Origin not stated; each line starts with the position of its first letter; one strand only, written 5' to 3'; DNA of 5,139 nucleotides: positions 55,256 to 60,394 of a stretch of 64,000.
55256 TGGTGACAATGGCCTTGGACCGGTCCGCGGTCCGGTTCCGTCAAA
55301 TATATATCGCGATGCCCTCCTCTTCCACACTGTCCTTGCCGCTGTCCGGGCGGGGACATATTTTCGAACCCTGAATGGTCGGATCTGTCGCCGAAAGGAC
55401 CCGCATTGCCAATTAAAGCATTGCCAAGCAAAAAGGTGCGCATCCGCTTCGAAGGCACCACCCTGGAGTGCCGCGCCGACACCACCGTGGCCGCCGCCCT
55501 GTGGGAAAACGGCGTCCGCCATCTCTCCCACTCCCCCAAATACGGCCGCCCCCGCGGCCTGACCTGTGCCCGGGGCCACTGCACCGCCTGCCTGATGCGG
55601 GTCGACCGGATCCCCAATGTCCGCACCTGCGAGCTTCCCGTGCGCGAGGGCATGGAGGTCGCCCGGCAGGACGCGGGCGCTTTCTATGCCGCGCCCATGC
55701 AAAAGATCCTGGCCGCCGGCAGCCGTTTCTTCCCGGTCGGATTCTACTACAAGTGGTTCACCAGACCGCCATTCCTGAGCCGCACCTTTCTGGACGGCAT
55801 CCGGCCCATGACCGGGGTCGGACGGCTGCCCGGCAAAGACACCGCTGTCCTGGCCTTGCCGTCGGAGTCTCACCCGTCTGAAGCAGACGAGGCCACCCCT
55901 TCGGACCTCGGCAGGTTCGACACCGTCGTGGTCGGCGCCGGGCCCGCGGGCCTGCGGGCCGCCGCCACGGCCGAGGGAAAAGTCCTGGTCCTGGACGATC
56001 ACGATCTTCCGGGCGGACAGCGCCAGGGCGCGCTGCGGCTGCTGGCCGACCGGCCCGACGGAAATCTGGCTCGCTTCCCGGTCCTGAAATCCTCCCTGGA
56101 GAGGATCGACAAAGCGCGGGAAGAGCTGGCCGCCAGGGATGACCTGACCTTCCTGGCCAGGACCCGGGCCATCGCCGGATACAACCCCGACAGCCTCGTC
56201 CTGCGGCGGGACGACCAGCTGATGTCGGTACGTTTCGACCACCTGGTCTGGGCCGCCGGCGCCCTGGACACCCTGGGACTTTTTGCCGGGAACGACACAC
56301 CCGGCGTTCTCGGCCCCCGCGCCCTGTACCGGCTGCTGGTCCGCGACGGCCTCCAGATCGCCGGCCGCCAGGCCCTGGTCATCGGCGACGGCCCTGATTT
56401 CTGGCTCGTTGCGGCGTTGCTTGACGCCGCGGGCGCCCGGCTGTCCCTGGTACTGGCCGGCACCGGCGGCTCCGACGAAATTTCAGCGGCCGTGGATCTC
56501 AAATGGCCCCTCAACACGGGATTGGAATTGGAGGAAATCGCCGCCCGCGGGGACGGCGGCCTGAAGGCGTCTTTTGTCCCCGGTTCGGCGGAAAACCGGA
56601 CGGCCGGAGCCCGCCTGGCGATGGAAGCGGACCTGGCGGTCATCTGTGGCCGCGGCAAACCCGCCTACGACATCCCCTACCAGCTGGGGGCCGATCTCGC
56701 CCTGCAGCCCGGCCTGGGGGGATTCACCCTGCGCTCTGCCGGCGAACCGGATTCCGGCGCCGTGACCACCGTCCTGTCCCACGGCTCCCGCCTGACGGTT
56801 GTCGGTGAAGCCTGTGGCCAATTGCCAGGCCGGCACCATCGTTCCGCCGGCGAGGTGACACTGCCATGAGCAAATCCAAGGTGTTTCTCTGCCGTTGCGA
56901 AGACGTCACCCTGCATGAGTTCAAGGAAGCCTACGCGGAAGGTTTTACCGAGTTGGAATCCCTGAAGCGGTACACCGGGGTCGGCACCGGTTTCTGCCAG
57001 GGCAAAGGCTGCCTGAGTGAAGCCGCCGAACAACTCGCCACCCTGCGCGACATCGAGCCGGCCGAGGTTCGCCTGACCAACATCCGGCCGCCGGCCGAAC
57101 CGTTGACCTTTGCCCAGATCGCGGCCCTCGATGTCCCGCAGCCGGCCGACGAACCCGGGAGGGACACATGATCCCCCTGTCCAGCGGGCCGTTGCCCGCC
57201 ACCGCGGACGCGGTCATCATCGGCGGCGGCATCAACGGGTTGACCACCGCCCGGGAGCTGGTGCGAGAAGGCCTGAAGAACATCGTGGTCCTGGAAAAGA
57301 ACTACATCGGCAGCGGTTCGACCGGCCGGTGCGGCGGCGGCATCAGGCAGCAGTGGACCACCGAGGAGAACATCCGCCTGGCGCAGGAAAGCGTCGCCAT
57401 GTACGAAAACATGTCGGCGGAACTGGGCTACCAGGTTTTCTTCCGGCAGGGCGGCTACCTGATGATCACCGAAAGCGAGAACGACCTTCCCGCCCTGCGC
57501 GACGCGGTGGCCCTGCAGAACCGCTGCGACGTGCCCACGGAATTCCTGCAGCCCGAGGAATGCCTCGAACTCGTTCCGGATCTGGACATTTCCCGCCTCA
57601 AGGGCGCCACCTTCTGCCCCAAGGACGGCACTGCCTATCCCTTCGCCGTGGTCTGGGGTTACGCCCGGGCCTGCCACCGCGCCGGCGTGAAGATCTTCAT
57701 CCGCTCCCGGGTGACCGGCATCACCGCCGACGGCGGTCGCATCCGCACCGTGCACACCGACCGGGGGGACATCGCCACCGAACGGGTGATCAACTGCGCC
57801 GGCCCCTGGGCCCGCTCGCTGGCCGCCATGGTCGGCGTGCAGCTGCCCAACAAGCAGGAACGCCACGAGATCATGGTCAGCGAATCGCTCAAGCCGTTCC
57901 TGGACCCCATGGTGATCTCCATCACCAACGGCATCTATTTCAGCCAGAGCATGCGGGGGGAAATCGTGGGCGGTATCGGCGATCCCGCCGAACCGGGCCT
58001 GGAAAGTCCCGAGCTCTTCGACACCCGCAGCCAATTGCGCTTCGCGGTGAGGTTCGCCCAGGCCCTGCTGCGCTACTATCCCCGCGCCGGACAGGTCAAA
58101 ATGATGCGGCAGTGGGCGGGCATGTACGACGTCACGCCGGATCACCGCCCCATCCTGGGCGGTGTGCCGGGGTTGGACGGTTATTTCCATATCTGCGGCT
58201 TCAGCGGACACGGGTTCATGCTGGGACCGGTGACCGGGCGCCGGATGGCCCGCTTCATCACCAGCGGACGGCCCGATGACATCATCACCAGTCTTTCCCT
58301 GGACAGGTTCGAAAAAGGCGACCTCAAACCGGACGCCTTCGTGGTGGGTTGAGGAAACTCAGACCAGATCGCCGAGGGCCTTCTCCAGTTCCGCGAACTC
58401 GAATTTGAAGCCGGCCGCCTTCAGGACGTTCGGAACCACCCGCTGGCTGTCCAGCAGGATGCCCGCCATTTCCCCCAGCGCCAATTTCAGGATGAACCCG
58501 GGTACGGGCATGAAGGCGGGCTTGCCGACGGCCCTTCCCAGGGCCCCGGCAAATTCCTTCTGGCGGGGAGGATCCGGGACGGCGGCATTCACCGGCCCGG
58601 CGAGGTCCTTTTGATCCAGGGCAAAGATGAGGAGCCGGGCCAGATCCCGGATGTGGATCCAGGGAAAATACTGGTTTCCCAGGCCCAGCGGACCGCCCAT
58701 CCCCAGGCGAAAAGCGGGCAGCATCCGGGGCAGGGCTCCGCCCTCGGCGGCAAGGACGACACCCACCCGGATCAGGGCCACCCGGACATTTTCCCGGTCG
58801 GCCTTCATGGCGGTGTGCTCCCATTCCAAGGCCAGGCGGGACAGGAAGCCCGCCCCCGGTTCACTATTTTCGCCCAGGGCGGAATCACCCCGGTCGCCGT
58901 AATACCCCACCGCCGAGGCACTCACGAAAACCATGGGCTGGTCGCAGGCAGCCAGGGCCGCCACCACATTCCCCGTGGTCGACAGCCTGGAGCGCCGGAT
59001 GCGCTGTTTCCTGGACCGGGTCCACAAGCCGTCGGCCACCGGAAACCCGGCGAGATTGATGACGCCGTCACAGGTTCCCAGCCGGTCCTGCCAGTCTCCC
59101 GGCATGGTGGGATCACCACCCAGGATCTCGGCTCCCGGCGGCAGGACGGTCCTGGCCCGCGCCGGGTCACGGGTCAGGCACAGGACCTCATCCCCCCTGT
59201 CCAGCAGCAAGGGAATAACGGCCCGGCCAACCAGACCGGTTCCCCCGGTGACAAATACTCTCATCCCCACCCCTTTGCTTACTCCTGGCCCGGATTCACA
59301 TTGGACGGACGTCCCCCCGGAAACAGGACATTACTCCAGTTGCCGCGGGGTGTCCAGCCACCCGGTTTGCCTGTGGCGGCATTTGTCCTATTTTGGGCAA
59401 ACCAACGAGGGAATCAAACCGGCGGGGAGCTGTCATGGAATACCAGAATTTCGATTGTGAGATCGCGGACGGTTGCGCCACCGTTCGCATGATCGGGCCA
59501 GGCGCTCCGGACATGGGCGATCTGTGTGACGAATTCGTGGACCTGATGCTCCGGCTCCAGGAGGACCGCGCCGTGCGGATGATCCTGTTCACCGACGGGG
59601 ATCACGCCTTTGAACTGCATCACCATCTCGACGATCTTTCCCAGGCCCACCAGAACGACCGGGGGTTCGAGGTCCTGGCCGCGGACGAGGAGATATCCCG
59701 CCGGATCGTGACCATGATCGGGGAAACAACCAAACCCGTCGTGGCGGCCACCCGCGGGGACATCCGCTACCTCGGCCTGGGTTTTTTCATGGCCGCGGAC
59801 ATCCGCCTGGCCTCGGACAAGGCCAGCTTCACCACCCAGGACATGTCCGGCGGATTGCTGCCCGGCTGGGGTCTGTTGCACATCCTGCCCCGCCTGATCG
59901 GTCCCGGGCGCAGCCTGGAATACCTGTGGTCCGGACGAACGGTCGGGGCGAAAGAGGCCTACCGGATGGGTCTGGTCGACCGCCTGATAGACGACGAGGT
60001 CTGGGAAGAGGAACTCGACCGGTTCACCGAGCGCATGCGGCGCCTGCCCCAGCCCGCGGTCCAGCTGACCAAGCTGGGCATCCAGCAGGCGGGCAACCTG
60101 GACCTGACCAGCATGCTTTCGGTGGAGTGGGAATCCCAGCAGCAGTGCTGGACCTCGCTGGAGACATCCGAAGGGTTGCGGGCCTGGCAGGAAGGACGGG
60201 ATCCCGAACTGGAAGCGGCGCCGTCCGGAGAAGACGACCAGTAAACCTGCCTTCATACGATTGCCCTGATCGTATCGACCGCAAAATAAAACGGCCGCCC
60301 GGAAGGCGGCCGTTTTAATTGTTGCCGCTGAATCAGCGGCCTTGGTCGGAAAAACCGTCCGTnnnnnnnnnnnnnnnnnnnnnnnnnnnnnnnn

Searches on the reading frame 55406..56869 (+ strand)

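Call 40: search_protein_families(library=pfam, proteins=[window:55406-56869:+], max_evalue=0.001)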
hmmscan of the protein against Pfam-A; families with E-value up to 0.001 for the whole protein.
window:55406-56869:+ (487 aa): 2 families
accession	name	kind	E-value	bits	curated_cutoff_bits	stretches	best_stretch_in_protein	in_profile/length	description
PF13510.11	Fer2_4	-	4.6e-27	94.3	22.8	1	9-89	2-81/82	2Fe-2S iron-sulfur cluster binding domain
PF07992.20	Pyr_redox_2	-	3.2e-05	23.9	26.1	1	171-290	1-113/291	Pyridine nucleotide-disulphide oxidoreductase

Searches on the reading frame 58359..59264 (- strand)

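Call 40: search_protein_families(library=pfam, proteins=[window:58359-59264:-], max_evalue=0.001)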
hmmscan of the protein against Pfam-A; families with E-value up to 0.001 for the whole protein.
window:58359-59264:- (301 aa): 4 families
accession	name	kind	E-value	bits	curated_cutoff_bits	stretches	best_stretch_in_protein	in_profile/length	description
PF01370.27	Epimerase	-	2.2e-23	83.4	20.9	1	3-221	1-230/240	NAD dependent epimerase/dehydratase family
PF08338.16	DUF1731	-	2.4e-19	69.2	27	1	254-300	1-47/47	Domain of unknown function (DUF1731)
PF13460.12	NAD_binding_10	-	1.4e-09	38.5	27.2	1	7-123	1-103/184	NAD(P)H-binding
PF05368.20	NmrA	-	0.0003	20.9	27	1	2-68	4-73/298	NmrA-like family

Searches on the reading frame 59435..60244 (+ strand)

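Call 40: search_protein_families(library=pfam, proteins=[window:59435-60244:+], max_evalue=0.001)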
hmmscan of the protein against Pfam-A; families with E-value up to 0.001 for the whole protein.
window:59435-60244:+ (269 aa): 2 families
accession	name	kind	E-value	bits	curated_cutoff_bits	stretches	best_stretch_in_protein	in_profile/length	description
PF00378.25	ECH_1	-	7.2e-26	91.5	27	1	30-260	24-249/251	Enoyl-CoA hydratase/isomerase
PF16113.10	ECH_2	-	9.1e-11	42.3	27.2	1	32-199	21-186/335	Enoyl-CoA hydratase/isomerase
